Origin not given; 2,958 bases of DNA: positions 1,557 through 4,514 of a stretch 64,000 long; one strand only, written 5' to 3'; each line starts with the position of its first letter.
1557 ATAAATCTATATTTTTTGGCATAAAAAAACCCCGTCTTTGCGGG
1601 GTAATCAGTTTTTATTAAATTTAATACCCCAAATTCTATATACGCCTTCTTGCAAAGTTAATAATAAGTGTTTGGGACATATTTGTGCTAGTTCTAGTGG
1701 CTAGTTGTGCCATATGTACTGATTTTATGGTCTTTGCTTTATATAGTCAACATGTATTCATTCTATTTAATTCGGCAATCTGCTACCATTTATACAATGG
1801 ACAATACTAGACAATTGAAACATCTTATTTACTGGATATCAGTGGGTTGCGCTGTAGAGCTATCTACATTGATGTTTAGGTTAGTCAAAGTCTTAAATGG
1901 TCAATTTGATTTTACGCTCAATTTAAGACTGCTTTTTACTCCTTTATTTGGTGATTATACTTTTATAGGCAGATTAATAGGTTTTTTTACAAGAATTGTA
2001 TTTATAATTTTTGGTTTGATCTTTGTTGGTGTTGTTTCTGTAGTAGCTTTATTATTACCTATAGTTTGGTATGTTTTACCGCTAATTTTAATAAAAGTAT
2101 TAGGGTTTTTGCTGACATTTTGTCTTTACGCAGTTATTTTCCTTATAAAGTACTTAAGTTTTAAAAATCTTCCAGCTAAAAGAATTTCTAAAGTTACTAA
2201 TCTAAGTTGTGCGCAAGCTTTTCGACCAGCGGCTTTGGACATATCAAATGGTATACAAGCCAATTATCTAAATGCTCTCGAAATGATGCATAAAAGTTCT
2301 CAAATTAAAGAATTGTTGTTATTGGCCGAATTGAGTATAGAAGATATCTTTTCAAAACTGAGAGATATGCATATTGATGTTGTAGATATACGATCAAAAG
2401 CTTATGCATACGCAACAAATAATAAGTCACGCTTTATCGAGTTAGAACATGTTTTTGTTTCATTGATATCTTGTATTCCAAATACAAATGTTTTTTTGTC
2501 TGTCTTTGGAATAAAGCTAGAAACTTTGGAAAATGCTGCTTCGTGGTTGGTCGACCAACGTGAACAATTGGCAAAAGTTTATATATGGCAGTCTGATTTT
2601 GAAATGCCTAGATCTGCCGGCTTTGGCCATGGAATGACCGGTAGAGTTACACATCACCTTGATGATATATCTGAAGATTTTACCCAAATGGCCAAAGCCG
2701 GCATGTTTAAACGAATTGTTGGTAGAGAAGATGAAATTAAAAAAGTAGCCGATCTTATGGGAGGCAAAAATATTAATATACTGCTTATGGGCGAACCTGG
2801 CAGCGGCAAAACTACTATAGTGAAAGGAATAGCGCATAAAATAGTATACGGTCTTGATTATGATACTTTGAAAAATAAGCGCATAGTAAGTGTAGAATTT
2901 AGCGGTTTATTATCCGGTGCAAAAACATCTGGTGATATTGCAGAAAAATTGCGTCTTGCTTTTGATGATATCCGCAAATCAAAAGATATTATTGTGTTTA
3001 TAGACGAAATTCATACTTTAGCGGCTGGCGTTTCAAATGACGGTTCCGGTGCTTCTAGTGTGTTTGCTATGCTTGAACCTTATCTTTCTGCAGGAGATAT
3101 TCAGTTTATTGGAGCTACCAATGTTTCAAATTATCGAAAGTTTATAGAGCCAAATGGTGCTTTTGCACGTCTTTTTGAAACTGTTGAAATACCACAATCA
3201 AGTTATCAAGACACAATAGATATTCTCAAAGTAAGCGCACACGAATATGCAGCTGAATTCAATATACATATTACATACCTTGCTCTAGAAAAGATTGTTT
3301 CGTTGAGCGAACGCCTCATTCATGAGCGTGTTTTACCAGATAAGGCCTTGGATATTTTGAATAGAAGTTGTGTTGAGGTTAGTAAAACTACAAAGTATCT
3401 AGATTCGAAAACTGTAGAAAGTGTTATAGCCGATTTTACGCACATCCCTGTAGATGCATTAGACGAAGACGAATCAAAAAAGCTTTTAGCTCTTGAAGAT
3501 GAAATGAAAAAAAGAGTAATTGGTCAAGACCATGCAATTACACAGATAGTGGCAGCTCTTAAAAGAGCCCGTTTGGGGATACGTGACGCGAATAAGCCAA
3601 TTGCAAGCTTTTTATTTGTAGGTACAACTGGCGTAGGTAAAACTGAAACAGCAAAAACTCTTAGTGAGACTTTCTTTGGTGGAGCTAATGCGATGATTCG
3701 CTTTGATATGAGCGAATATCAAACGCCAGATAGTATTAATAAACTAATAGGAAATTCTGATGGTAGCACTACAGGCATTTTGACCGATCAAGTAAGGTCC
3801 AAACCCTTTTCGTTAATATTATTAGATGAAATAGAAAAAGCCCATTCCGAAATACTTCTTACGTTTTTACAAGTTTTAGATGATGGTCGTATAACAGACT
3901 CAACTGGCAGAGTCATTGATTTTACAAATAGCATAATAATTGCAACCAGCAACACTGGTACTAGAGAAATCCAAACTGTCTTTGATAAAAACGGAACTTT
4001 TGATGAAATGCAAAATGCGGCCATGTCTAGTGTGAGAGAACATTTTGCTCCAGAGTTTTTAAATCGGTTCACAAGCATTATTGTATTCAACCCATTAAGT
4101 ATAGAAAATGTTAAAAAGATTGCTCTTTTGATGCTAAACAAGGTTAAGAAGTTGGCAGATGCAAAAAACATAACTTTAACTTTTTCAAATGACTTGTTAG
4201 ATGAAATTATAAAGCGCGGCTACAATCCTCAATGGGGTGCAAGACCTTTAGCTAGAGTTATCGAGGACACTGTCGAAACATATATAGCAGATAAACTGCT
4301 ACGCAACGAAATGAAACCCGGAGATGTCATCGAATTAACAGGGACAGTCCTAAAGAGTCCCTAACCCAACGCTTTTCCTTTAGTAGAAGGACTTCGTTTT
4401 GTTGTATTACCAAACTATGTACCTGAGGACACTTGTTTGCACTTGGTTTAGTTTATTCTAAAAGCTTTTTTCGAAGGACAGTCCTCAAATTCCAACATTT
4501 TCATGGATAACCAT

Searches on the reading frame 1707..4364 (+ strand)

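Call 90: search_protein_families(library=pfam, proteins=[window:1707-4364:+], max_evalue=0.0001)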
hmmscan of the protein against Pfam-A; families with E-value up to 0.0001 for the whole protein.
window:1707-4364:+ (885 aa): 15 families
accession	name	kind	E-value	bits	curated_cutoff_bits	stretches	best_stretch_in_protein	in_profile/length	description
PF07724.20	AAA_2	-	1.5e-53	181.7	27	1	630-790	1-165/166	AAA domain (Cdc48 subfamily)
PF00004.35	AAA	-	2.4e-25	89.9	21.2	2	358-489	1-123/131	ATPase family associated with various cellular activities (AAA)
PF10431.15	ClpB_D2-small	-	2.5e-21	75.9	21.9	1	797-876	1-80/81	C-terminal, D2-small domain, of ClpB protein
PF07728.20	AAA_5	-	5.9e-15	55.9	22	1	635-753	2-126/139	AAA domain (dynein-related subfamily)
PF17871.7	AAA_lid_9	-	1.6e-12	47.7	22.8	1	500-590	2-94/104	AAA lid domain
PF00158.32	Sigma54_activat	-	5.1e-10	39.7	20.2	1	619-755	9-149/168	Sigma-54 interaction domain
PF13191.12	AAA_16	-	1.5e-09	39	32.6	1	337-379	2-48/167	AAA ATPase domain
PF13401.12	AAA_22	-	4.8e-08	33.8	27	0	358-420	8-59/130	AAA domain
PF12775.13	AAA_7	-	6.1e-08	32.8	25.8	0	346-437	24-111/181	P-loop containing dynein motor region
PF13173.12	AAA_14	-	2.1e-06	28.2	27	0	358-438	5-74/129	AAA domain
PF13479.12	AAA_24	-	4.4e-06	27.1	27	0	354-407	1-47/195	AAA domain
PF13238.12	AAA_18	-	1.4e-05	25.9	29.4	0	637-665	3-29/128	AAA domain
PF20720.3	nSTAND3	-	1.4e-05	25.3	27.2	0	354-380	16-42/155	Novel STAND NTPase 3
PF20030.5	bpMoxR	-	1.8e-05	24.4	27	0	335-389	12-64/205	MoxR domain in the MoxR-vWA-beta-propeller ternary systems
PF06414.18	Zeta_toxin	-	4.1e-05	23.5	22.3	0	629-672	14-55/199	Zeta toxin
